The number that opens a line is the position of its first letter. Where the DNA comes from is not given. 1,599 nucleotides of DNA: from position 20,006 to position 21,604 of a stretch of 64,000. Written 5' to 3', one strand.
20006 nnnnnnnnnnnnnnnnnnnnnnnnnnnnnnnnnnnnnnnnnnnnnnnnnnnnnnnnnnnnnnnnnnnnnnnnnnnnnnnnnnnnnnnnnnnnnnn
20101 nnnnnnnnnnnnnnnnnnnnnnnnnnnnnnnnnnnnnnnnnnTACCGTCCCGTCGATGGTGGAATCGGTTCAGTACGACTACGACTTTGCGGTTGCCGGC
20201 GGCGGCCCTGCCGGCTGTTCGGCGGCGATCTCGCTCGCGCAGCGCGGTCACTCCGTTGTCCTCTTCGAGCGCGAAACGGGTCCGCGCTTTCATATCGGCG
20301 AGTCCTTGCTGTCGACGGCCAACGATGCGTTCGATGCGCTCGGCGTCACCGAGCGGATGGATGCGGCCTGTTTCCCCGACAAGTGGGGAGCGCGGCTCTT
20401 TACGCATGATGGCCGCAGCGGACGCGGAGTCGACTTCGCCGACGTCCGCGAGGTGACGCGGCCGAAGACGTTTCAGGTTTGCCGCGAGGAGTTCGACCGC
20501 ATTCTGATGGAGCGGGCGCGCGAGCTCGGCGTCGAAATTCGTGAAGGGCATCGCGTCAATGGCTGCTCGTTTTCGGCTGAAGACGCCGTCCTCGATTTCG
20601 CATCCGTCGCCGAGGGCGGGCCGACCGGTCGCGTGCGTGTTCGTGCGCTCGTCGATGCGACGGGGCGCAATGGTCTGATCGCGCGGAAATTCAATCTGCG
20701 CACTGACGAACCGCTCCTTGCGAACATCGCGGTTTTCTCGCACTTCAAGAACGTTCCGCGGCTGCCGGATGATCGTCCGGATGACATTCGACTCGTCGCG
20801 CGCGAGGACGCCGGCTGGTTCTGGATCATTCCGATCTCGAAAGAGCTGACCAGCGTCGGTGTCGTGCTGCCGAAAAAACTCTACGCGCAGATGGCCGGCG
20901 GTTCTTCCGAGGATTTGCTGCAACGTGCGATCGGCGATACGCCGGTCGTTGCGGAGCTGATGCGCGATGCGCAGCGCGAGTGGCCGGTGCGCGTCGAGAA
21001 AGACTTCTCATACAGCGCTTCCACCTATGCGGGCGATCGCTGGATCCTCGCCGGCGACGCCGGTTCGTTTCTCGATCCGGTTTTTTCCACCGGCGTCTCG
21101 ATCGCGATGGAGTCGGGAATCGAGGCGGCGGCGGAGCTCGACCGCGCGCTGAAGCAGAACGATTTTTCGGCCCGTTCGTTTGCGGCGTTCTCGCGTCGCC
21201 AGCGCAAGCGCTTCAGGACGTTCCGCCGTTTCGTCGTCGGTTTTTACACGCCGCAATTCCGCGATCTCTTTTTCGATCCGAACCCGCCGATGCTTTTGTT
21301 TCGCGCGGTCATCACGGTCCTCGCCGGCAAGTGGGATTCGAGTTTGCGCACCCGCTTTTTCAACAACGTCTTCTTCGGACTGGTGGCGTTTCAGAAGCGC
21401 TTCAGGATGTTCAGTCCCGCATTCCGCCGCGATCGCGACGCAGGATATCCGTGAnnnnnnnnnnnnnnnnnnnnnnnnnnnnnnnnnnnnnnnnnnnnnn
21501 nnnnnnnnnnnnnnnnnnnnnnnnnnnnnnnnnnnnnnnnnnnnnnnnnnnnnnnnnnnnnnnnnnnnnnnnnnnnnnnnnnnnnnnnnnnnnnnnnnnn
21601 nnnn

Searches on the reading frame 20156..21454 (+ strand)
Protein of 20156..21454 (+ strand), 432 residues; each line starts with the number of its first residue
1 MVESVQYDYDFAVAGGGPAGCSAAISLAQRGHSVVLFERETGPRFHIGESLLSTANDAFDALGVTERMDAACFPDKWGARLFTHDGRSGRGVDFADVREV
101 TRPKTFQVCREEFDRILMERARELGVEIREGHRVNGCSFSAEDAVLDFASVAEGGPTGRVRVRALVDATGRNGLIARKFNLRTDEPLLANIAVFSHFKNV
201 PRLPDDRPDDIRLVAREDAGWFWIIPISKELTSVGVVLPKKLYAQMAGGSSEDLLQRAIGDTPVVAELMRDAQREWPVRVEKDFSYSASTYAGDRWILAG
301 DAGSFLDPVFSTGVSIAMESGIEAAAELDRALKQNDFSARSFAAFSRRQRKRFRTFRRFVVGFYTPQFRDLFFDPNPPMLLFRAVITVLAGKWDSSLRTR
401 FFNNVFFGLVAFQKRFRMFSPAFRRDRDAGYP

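Call 5: search_protein_families(library=pfam, proteins=[window:20156-21454:+], max_evalue=0.01)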
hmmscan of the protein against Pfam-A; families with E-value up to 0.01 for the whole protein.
window:20156-21454:+ (432 aa): 11 families
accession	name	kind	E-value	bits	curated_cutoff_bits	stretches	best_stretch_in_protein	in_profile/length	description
PF04820.20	Trp_halogenase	-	6.2e-26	91.7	21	2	105-366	152-388/458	Tryptophan halogenase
PF01494.25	FAD_binding_3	-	1.8e-16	60.8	22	1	9-333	2-323/349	FAD binding domain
PF01266.30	DAO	-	1.6e-12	48.1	27.9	2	10-43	1-34/353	FAD dependent oxidoreductase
PF07992.20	Pyr_redox_2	-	1.5e-08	34.8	26.1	1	9-50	1-40/291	Pyridine nucleotide-disulphide oxidoreductase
PF12831.13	FAD_oxidored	-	5.7e-07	29.6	27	1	10-172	1-147/416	FAD dependent oxidoreductase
PF00070.33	Pyr_redox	-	1.8e-06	28.8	22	1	12-62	3-53/82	Pyridine nucleotide-disulphide oxidoreductase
PF13450.12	NAD_binding_8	-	3.1e-06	27.8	21.9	1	13-43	1-31/68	NAD(P)-binding Rossmann-like domain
PF00890.30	FAD_binding_2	-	8.3e-06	25.7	20.4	1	10-43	1-34/414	FAD binding domain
PF03486.20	HI0933_like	-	7.5e-05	22.7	50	1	10-41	2-33/244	HI0933-like protein Rossmann domain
PF01134.28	GIDA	-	7.9e-05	22.3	22.1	1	11-41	2-32/391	Glucose inhibited division protein A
PF05834.18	Lycopene_cycl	-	0.003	17.1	23.4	0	10-170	1-140/380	Lycopene cyclase protein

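Call 9: search_protein_families(library=ncbifam, proteins=[window:20156-21454:+], max_evalue=0.01)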
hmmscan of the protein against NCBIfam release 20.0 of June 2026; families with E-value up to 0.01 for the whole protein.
window:20156-21454:+ (432 aa): 88 families (the best 25 are shown)
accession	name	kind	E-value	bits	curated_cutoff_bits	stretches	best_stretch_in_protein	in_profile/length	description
NF033113.0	halo_ClmS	equivalog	5.3e-65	220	900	1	12-365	6-358/570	chloramphenicol-biosynthetic FADH2-dependent halogenase CmlS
NF049967.1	QhpG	equivalog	6.1e-42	144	240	1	12-365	2-323/423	flavin-dependent monooxygenase QhpG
TIGR02032.1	GG-red-SF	subfamily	1.9e-34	119.8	158.8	1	9-326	1-295/297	geranylgeranyl reductase family protein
NF038171.1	maturase_LodB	equivalog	6.3e-27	94.6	400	1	10-366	1-347/361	lysine-epsilon-oxidase maturase LodB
NF038174.1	maturase_GoxB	equivalog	1.8e-24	86.4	400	1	10-360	2-342/358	glycine oxidase maturase GoxB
NF005313.0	PRK06847.1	subfamily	2e-18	66.5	372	1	12-355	8-339/375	hypothetical protein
NF041080.1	DGGGPL_reductase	equivalog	3.1e-16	59.3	580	1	9-341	2-324/447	digeranylgeranylglycerophospholipid reductase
TIGR02023.1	BchP-ChlP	subfamily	5.5e-14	52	343.3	2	108-356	89-324/388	geranylgeranyl diphosphate reductase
NF041385.1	Dggglyphlred_Halo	equivalog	8.2e-13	47.6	700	1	8-342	4-329/405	digeranylgeranylglycerophospholipid reductase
NF004833.1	PRK06185.1-1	subfamily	1.1e-12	47.5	488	1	12-349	6-336/403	FAD-dependent oxidoreductase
NF004780.0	PRK06126.1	subfamily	2.4e-12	46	445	1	7-328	7-334/552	hypothetical protein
NF045655.1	MkRedMenJ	equivalog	1.2e-11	44.2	700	2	7-180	3-167/406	menaquinone reductase MenJ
NF005691.0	PRK07494.1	equivalog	5.4e-10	38.4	459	1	6-70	6-70/404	UbiH/UbiF family hydroxylase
NF005720.0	PRK07538.1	subfamily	8.9e-10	38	400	1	11-194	5-188/418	hypothetical protein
NF004834.1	PRK06185.1-3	subfamily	3.4e-09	36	500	1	10-350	9-341/420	FAD-dependent oxidoreductase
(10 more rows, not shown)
